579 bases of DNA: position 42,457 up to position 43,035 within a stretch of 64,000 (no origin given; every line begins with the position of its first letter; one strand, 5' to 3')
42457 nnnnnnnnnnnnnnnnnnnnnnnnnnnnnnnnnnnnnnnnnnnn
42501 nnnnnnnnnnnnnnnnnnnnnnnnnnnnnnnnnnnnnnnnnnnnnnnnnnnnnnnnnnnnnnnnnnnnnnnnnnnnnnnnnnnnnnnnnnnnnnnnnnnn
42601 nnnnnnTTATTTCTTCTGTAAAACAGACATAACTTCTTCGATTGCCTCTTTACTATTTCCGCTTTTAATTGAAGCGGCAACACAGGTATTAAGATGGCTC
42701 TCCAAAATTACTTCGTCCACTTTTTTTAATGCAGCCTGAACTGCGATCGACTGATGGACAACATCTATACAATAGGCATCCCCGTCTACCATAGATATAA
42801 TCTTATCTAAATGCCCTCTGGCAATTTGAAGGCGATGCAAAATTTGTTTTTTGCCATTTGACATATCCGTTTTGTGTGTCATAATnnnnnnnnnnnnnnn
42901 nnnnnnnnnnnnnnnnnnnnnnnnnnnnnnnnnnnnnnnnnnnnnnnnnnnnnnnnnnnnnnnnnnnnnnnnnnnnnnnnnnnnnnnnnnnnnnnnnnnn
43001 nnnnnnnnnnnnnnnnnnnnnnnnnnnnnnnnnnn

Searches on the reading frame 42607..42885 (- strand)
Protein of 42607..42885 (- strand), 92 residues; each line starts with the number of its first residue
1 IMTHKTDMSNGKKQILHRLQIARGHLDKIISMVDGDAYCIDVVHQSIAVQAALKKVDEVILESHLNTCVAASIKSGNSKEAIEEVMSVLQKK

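Call 3: search_protein_families(library=pfam, proteins=[window:42607-42882:-])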
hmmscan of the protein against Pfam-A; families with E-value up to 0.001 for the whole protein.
window:42607-42882:- (91 aa): 1 family
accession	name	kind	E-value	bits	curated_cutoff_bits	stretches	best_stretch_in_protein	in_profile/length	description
PF02583.22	Trns_repr_metal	-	1.2e-23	83.7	22.8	1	11-90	2-78/78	Metal-sensitive transcriptional repressor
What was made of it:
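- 42607..42882 (-): csoR (91 aa, or 85 aa if translation starts at ATG 42864). PF02583 at 83.7 bits (call 3).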

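Call 9: find_encoding_contigs(protein=window:42607-42885:-, flank=3000, max_places=10)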
Protein window:42607-42885:- (92 aa): no gene with exactly this product is on record in the collection.
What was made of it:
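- Tried and rejected: My first exact look-up of the window's CsoR failed because the reference I gave included one extra codon (call 9).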

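Call 10: find_homologous_proteins(query=window:42610-42882:-)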
Query window:42610-42882:- (91 aa): 293 proteins with E <= 0.001 among 293 candidates; the best 120 are listed.
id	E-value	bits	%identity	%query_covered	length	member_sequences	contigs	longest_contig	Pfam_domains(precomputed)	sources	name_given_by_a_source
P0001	5.5e-50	184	100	100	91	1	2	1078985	PF02583.23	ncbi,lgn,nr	ncbi:MAG: metal-sensitive transcriptional regulator [Candidatus Woesebacteria bacterium]|nr:MAG: met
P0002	5.1e-41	156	84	100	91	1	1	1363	PF02583.23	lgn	-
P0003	2.1e-39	150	81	100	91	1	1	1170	PF02583.23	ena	-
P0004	3.5e-39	150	82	100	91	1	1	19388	PF02583.23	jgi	jgi:DNA-binding FrmR family transcriptional regulator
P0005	2.3e-38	147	83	95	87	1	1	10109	PF02583.23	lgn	-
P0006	4.9e-37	143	83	92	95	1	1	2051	PF02583.23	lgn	-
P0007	1.6e-36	141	83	95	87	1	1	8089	PF02583.23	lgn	-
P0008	1.8e-36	141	76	100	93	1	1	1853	PF02583.23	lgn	-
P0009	1.8e-36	141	86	89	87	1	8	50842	PF02583.23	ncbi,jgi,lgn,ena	-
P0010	5.0e-36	140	80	93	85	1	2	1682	PF02583.23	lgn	-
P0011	5.2e-36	140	80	95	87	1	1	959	PF02583.23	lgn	-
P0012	9.9e-36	139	77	96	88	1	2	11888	PF02583.23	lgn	-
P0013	2.2e-35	138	81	93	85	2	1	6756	PF02583.23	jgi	jgi:CsoR family transcriptional regulator, copper-sensing transcriptional repressor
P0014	2.9e-35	137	79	93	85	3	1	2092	PF02583.23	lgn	-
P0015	3.5e-35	137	78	97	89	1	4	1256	PF02583.23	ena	-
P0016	3.9e-35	137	78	93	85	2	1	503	PF02583.23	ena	-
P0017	5.9e-35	136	80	93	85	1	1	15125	PF02583.23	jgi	-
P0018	8.4e-35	136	80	91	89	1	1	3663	PF02583.23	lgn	-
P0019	1.9e-34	135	81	92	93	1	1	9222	PF02583.23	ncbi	-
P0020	2.3e-34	134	77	100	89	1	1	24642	PF02583.23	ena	-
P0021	3.0e-34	134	79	93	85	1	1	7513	PF02583.23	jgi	jgi:DNA-binding FrmR family transcriptional regulator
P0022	5.5e-34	133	82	90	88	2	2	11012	PF02583.23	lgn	-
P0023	5.8e-34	133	79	93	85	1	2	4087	PF02583.23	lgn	-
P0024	6.2e-34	133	79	93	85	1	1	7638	PF02583.23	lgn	-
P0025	6.4e-34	133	77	93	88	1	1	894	PF02583.23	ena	-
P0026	7.2e-34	133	79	96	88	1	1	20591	PF02583.23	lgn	-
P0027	1.3e-33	132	79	93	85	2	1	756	PF02583.23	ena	-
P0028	1.6e-33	132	78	93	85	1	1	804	PF02583.23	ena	-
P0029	2.6e-33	131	73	97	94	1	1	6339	PF02583.23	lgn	-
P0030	3.8e-33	131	78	93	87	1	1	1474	PF02583.23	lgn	-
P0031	3.9e-33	131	71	100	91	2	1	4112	PF02583.23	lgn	-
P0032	5.2e-33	130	72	97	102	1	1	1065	PF02583.23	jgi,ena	-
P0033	5.4e-33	130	76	93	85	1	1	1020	PF02583.23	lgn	-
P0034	8.7e-33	129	76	96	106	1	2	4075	PF02583.23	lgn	-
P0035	9.6e-33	129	75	93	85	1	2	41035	PF02583.23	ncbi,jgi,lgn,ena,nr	ncbi:MAG TPA: metal-sensing transcriptional repressor [Patescibacteria group bacterium]|nr:metal-sen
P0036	1.0e-32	129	80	88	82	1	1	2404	PF02583.23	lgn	-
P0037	1.0e-32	129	75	93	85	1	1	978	PF02583.23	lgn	-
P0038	1.4e-32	129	79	88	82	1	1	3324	PF02583.23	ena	-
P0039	1.4e-32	129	73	95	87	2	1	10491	PF02583.23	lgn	-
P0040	1.4e-32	129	77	91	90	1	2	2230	PF02583.23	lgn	-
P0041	1.5e-32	129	79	89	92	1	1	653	PF02583.23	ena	-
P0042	1.7e-32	128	75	91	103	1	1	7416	PF02583.23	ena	-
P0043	1.8e-32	128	78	89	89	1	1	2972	PF02583.23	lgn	-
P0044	1.9e-32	128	76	93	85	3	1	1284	PF02583.23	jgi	-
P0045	2.1e-32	128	77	93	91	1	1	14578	PF02583.23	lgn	-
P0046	2.1e-32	128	74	93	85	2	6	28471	PF02583.23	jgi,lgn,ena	jgi:DNA-binding FrmR family transcriptional regulator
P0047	3.0e-32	128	76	92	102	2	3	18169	PF02583.23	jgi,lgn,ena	-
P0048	3.2e-32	128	78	89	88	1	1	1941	PF02583.23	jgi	jgi:CsoR family transcriptional regulator, copper-sensing transcriptional repressor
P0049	3.3e-32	128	75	93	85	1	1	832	PF02583.23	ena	-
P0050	3.4e-32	128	75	93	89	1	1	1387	PF02583.23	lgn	-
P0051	3.5e-32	128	79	88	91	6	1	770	PF02583.23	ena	-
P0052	3.8e-32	127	73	93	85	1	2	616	PF02583.23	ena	-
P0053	4.0e-32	127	74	93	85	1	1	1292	PF02583.23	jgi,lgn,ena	-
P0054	4.3e-32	127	73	93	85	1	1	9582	PF02583.23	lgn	-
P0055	4.9e-32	127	71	93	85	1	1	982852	PF02583.23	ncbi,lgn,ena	-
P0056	5.0e-32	127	72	96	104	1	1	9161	PF02583.23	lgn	-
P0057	5.6e-32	127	75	92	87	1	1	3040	PF02583.23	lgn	-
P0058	5.8e-32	127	71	93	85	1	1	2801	PF02583.23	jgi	jgi:CsoR family transcriptional regulator, copper-sensing transcriptional repressor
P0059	6.0e-32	127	71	100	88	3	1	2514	PF02583.23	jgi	-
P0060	6.4e-32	127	71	93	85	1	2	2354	PF02583.23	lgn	-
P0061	6.6e-32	127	73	93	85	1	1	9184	PF02583.23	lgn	-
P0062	6.7e-32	127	77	89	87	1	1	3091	PF02583.23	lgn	-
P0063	6.8e-32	127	75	89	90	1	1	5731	PF02583.23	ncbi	-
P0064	7.1e-32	127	72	93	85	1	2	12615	PF02583.23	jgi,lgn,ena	jgi:DNA-binding FrmR family transcriptional regulator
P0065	7.4e-32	126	76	92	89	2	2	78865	PF02583.23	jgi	jgi:DNA-binding FrmR family transcriptional regulator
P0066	8.5e-32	126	71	93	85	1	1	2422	PF02583.23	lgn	-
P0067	9.5e-32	126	78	89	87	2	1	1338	PF02583.23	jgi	jgi:DNA-binding FrmR family transcriptional regulator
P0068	1.2e-31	126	73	93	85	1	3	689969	PF02583.23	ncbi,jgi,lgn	jgi:DNA-binding FrmR family transcriptional regulator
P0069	1.5e-31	126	74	92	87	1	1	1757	PF02583.23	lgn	-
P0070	1.5e-31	125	75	92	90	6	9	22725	PF02583.23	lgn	-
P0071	1.7e-31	125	70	96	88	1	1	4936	PF02583.23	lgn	-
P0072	1.9e-31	125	68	97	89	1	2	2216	PF02583.23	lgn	-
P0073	2.2e-31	125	78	88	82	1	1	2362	PF02583.23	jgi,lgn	jgi:DNA-binding FrmR family transcriptional regulator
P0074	2.9e-31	125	72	93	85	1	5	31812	PF02583.23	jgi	jgi:DNA-binding FrmR family transcriptional regulator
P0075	2.9e-31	125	68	100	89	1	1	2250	PF02583.23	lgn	-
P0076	3.0e-31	125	72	93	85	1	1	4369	PF02583.23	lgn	-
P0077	3.3e-31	124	68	100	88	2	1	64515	PF02583.23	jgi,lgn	jgi:DNA-binding FrmR family transcriptional regulator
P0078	5.1e-31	124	71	92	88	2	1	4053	PF02583.23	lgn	-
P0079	5.5e-31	124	73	89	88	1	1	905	PF02583.23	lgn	-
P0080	5.8e-31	124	69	93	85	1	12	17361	PF02583.23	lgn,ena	-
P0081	6.6e-31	123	71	92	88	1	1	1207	PF02583.23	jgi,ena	-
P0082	8.2e-31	123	72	93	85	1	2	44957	PF02583.23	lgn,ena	-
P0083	8.2e-31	123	69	93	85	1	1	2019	PF02583.23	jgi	jgi:DNA-binding FrmR family transcriptional regulator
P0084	8.5e-31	123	71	93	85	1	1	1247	PF02583.23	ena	-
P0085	1.0e-30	123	74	89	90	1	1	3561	PF02583.23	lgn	-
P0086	1.1e-30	123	75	88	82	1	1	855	PF02583.23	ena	-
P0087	1.1e-30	123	78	89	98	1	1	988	PF02583.23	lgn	-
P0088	1.1e-30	123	71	93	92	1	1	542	PF02583.23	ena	-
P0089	1.3e-30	123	68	92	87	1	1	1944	PF02583.23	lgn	-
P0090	1.3e-30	123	71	95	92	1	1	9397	PF02583.23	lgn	-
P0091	1.4e-30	122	71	93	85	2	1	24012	PF02583.23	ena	-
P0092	1.4e-30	122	75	88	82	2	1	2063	PF02583.23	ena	-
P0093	1.6e-30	122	69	91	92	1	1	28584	PF02583.23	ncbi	-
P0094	1.6e-30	122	71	93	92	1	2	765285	PF02583.23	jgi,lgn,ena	-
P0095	1.6e-30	122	69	93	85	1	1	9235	PF02583.23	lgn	-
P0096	1.8e-30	122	71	93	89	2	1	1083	PF02583.23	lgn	-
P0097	1.8e-30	122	70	92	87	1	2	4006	PF02583.23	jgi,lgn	jgi:DNA-binding FrmR family transcriptional regulator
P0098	2.1e-30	122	69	93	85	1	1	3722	PF02583.23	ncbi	-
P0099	2.3e-30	122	67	97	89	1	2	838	PF02583.23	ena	-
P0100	2.7e-30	122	69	93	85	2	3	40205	PF02583.23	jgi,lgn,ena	-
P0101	2.7e-30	122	79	85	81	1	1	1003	PF02583.23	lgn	-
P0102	3.2e-30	121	69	93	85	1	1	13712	PF02583.23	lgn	-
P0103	3.8e-30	121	77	89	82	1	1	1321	PF02583.23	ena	-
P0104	4.5e-30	121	71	93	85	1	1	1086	PF02583.23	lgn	-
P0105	5.1e-30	121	69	93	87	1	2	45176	PF02583.23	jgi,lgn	jgi:DNA-binding FrmR family transcriptional regulator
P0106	6.1e-30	120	69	93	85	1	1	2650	PF02583.23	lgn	-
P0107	6.2e-30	120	70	89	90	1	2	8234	PF02583.23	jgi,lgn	-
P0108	7.2e-30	120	68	93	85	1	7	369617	PF02583.23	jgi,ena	jgi:DNA-binding FrmR family transcriptional regulator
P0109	7.2e-30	120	73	88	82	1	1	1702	PF02583.23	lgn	-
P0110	7.2e-30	120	72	93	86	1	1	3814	PF02583.23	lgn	-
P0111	9.1e-30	120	71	93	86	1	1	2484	PF02583.23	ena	-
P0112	9.5e-30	120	72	89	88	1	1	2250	PF02583.23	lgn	-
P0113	9.6e-30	120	71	93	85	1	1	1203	PF02583.23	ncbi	-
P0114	1.1e-29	120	72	89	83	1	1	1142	PF02583.23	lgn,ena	-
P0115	1.1e-29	120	69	93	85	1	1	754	PF02583.23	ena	-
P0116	1.2e-29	119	69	93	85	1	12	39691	PF02583.23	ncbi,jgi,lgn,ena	-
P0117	1.2e-29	119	70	89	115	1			PF02583.23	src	-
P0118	1.2e-29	119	77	85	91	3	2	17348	PF02583.23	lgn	-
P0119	1.6e-29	119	69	93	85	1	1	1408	PF02583.23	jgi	jgi:DNA-binding FrmR family transcriptional regulator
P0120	1.6e-29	119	70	93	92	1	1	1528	PF02583.23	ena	-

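Call 12: find_related_loci(query=A1, collection=genome_contigs, flank=3000)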
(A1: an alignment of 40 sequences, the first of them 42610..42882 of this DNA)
Query A1 (91 aa) in genome_contigs; peptide patterns used: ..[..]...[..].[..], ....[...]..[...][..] (x = any residue, [..] = any of these).
420 stretches matched a pattern; 170 encode a relative of the query (tblastn E <= 1e-3); the best 80 are kept; 80 distinct loci.
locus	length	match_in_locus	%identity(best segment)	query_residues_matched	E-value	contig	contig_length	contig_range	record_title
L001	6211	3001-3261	83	7-91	3e-42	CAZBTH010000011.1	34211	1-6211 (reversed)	MAG TPA_asm: uncultured Gammaproteobacteria bacterium isolate SRP062349_co2_276 genome assembly, contig: NODE_726_length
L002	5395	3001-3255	73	7-91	5e-38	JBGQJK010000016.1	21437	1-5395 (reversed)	MAG: Patescibacteria group bacterium isolate OBJ2_061818_070_25 k141_391581_length_21437_cov_8.0000, whole genome shotgu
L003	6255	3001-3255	71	7-91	5e-38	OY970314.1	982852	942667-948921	MAG: Candidatus Woesebacteria bacterium isolate MFD01299.bin.c.5 genome assembly, chromosome: 1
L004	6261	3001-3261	68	5-91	1e-37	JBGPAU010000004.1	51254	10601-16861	MAG: Patescibacteria group bacterium isolate OBJ_0618_130150_121 k141_6118344_length_51254_cov_14.0508, whole genome sho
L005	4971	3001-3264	67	4-91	9e-36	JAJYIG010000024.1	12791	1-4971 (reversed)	MAG: bacterium isolate DBS2-1.bin114 NODE_9142_length_12791_cov_3.851390, whole genome shotgun sequence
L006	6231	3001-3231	77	15-91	2e-35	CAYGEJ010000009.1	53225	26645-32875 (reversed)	MAG TPA_asm: uncultured Candidatus Saccharibacteria bacterium isolate ERP113451_co1_281 genome assembly, contig: NODE_48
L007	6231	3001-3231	77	15-91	4e-35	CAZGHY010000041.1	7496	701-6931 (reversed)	MAG TPA_asm: uncultured Gammaproteobacteria bacterium isolate SRP286056_co2_319 genome assembly, contig: NODE_16830_leng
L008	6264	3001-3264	67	4-91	3e-35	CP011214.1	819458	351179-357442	MAG: Candidatus Woesebacteria bacterium GW2011_GWF1_31_35 chromosome, complete genome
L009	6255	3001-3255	66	7-91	6e-35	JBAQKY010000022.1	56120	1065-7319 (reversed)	MAG: Microgenomates group bacterium isolate MFD12071_ilm_asm_bin3 k127_49213, whole genome shotgun sequence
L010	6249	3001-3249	70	9-91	1e-34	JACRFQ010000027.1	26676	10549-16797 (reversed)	MAG: Candidatus Levyibacteriota bacterium isolate NC_groundwater_1729_Pr3_B-0.1um_34_132 SR-2_scaffold_141_1446230, whol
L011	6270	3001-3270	67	4-91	2e-34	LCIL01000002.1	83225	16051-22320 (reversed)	MAG: Candidatus Woesebacteria bacterium GW2011_GWA1_44_23 UW47_C0002, whole genome shotgun sequence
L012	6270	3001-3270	63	2-91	2e-34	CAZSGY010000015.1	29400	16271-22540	MAG TPA_asm: uncultured Gammaproteobacteria bacterium isolate binchicken_co169_197 genome assembly, contig: k99_572686,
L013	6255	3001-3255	62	7-91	7e-34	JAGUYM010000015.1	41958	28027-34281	MAG: Candidatus Woesebacteria bacterium isolate DeMMO6_63 c_000000052600, whole genome shotgun sequence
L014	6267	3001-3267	64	1-91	4e-34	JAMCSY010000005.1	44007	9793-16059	MAG: Patescibacteria group bacterium isolate FK_Sedi_A_Bin.193 NODE_1570_length_44007_cov_9.9804, whole genome shotgun s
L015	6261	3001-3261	64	5-91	7e-34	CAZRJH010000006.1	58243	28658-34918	MAG TPA_asm: uncultured Gammaproteobacteria bacterium isolate SRP342105_co1_321 genome assembly, contig: NODE_668_length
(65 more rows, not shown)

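Call 16: find_encoding_contigs(protein=P0004, flank=3000, max_places=3)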
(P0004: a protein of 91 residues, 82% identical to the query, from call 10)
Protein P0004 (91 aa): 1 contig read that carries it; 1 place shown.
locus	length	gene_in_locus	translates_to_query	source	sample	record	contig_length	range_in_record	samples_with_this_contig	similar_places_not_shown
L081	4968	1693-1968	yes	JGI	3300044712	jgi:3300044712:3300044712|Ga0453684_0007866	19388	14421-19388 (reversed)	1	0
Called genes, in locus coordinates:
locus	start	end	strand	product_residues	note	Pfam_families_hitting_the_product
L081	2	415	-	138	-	?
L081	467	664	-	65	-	PF00403:HMA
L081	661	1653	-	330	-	PF13386:DsbD_2, PF13473:Cupredoxin_1 (weak)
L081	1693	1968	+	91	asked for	PF02583:Trns_repr_metal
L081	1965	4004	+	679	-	PF00403:HMA, PF00122:E1-E2_ATPase, PF00702:Hydrolase, PF12710:HAD (weak), PF08282:Hydrolase_3 (weak)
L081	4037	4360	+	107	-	PF00085:Thioredoxin, PF13098:Thioredoxin_2, PF13905:Thioredoxin_8 (faint)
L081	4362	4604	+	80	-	-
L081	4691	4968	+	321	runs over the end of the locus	PF07992:Pyr_redox_2, PF13434:Lys_Orn_oxgnase (faint), PF13738:Pyr_redox_3, PF00070:Pyr_redox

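Call 17: find_encoding_contigs(protein=P0005, flank=3000, max_places=3)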
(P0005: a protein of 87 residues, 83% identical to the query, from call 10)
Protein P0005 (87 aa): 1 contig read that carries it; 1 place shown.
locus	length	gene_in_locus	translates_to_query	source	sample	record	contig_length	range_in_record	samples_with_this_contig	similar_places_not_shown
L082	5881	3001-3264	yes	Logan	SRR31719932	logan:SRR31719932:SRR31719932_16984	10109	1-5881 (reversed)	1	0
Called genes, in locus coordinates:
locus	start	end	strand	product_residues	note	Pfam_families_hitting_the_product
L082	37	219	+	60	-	-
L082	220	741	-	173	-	PF00300:His_Phos_1 (weak)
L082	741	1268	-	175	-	-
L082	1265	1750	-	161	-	-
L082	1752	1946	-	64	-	PF00403:HMA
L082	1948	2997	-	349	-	PF13386:DsbD_2, PF13473:Cupredoxin_1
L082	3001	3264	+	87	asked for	PF02583:Trns_repr_metal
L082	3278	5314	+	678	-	PF00403:HMA, PF00122:E1-E2_ATPase, PF00702:Hydrolase, PF08282:Hydrolase_3 (weak)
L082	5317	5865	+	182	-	PF13527:Acetyltransf_9, PF00583:Acetyltransf_1, PF13673:Acetyltransf_10, PF13508:Acetyltransf_7 (weak)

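Call 18: find_encoding_contigs(protein=P0009, flank=3000, max_places=4)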
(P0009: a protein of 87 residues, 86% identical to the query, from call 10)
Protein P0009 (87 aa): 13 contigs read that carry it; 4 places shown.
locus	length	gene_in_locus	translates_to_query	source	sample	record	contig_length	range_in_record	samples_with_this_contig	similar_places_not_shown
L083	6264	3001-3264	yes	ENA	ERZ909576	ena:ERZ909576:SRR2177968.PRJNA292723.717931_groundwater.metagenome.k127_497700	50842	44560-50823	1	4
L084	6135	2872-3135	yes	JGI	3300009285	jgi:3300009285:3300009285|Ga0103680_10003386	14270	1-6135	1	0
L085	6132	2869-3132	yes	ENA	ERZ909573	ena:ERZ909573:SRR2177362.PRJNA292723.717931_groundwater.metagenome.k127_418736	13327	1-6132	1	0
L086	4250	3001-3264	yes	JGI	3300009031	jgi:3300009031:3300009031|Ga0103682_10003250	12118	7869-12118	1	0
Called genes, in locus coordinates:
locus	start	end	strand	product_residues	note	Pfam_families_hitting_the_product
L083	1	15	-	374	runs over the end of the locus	PF00390:malic, PF03949:Malic_M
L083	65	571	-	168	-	PF00300:His_Phos_1 (weak)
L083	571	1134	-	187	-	-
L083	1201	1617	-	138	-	-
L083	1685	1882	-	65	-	PF00403:HMA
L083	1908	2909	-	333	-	PF13386:DsbD_2, PF13473:Cupredoxin_1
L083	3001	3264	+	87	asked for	PF02583:Trns_repr_metal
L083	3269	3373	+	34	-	-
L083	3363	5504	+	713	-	PF00403:HMA, PF00122:E1-E2_ATPase, PF00702:Hydrolase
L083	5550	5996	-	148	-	PF01371:Trp_repressor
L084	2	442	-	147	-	?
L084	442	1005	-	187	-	-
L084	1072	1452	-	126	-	-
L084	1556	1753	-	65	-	PF00403:HMA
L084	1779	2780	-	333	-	PF13386:DsbD_2, PF13473:Cupredoxin_1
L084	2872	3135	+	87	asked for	PF02583:Trns_repr_metal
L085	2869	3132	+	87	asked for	PF02583:Trns_repr_metal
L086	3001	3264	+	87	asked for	PF02583:Trns_repr_metal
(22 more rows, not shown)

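Call 24: find_encoding_contigs(protein=P0002, flank=1500, max_places=2)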
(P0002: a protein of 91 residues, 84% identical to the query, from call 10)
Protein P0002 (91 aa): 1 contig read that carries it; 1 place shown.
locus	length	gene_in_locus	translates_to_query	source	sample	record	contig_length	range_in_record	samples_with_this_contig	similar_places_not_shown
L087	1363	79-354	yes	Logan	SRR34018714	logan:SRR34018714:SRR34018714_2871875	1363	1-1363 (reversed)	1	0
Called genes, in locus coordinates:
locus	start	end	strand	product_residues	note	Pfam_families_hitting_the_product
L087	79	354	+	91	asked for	PF02583:Trns_repr_metal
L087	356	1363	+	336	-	?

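Call 25: find_encoding_contigs(protein=P0003, flank=1500, max_places=2)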
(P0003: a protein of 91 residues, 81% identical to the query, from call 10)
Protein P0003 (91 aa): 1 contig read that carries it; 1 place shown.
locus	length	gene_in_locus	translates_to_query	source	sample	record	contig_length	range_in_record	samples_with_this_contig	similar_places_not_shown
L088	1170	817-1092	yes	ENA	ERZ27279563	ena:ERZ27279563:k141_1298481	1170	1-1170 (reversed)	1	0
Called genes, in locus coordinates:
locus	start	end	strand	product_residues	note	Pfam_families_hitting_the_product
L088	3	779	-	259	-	?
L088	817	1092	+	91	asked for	PF02583:Trns_repr_metal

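Call 26: find_encoding_contigs(protein=P0008, flank=1500, max_places=2)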
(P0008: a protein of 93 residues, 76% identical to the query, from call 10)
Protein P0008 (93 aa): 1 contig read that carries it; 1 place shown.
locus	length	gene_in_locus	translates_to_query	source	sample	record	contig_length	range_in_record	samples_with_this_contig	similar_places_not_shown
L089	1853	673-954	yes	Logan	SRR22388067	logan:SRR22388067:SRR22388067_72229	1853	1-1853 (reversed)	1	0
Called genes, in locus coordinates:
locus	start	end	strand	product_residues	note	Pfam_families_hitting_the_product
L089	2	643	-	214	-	?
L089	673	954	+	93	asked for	PF02583:Trns_repr_metal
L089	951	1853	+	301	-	?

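Call 27: find_encoding_contigs(protein=P0001, flank=1500, max_places=3)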
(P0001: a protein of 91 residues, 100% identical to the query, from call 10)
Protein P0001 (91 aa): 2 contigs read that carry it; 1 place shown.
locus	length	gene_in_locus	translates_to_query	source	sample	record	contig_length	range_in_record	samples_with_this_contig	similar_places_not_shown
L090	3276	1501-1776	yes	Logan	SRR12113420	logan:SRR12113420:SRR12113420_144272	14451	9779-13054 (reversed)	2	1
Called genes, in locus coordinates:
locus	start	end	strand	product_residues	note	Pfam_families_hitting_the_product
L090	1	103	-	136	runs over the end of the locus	-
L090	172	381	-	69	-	PF00403:HMA (weak)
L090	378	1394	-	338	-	PF13386:DsbD_2, PF13473:Cupredoxin_1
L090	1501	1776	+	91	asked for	PF02583:Trns_repr_metal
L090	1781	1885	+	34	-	-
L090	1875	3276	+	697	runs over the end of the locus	PF00403:HMA, PF00122:E1-E2_ATPase, PF00702:Hydrolase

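Call 62: search_solved_structures(query=window:42610-42882:-, show_alignments=5, max_evalue=0.001)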
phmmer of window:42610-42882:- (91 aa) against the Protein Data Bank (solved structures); distinct sequences matched with E-value up to 0.001: 9.
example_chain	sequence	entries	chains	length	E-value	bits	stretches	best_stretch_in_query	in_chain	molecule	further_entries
2hh7_A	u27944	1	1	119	7.5e-19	70.8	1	8-87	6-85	Hypothetical protein CsoR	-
4m1p_A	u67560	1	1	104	9.6e-14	54.5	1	12-89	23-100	Copper-sensitive operon repressor (CsoR)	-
3aai_A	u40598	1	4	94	5.6e-13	52.1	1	12-89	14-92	Copper homeostasis operon regulatory protein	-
5fmn_A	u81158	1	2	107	8.1e-09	38.9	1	11-88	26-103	INRS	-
4adz_A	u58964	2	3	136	8.1e-08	35.7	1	11-83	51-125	CSOR | COPPER SENSITIVE OPERON REPRESSOR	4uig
7mq1_A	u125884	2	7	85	4.3e-07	33.4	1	16-89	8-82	Copper-sensing transcriptional repressor csoR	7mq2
6ahx_A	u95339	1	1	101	5.3e-07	33.1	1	10-84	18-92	Putative cytosolic protein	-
7mq3_A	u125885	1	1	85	1.1e-06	32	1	16-89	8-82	Copper-sensing transcriptional repressor csoR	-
5lbm_A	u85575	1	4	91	1.8e-05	28.2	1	10-67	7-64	Transcriptional repressor FrmR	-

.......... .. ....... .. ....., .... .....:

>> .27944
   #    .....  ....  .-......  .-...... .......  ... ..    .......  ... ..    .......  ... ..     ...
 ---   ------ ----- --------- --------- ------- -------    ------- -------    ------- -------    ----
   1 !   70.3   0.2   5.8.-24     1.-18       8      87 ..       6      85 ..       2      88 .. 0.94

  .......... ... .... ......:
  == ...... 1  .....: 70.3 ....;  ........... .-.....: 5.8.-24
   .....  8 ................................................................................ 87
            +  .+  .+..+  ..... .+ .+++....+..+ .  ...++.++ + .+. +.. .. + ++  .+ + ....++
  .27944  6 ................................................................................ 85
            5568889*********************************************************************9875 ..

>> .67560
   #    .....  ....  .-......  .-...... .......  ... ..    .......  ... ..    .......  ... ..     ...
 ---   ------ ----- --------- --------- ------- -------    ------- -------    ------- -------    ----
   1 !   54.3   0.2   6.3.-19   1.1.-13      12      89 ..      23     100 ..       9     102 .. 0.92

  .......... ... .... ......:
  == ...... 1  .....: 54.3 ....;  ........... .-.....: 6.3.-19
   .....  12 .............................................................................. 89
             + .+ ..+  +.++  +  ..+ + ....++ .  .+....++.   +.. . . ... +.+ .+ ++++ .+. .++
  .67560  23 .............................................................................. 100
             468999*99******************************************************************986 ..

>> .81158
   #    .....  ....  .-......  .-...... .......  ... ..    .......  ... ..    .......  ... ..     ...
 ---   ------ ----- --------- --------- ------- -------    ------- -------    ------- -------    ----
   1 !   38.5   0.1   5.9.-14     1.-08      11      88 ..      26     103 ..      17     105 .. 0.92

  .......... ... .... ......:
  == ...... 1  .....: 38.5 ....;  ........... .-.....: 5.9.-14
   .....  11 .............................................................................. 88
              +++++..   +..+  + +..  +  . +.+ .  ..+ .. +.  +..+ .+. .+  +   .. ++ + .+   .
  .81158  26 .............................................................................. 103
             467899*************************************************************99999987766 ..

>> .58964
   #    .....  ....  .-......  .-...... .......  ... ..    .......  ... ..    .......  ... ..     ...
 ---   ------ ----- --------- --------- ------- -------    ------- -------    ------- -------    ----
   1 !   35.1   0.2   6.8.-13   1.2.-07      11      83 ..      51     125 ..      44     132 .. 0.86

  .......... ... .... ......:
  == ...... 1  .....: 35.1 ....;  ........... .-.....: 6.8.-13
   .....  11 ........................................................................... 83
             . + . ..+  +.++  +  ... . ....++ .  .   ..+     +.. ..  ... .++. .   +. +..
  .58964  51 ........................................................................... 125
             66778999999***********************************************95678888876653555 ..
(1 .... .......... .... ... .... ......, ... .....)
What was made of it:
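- They align without gaps to M. tuberculosis CsoR, E = 7.5e-19 (call 62).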

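Call 63: search_protein_families(library=ncbifam, proteins=[window:42610-42882:-], max_evalue=0.01)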
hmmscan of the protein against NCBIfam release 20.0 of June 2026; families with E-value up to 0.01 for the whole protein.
window:42610-42882:- (91 aa): 2 families
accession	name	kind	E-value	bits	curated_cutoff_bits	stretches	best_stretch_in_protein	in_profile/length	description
NF052430.1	repress_RicR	exception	4.7e-13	49.6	175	1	8-78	5-75/93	copper-sensing transcriptional repressor RicR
NF008464.0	PRK11352.1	equivalog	1.1e-08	35.3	133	1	8-88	5-86/91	formaldehyde-responsive transcriptional repressor FrmR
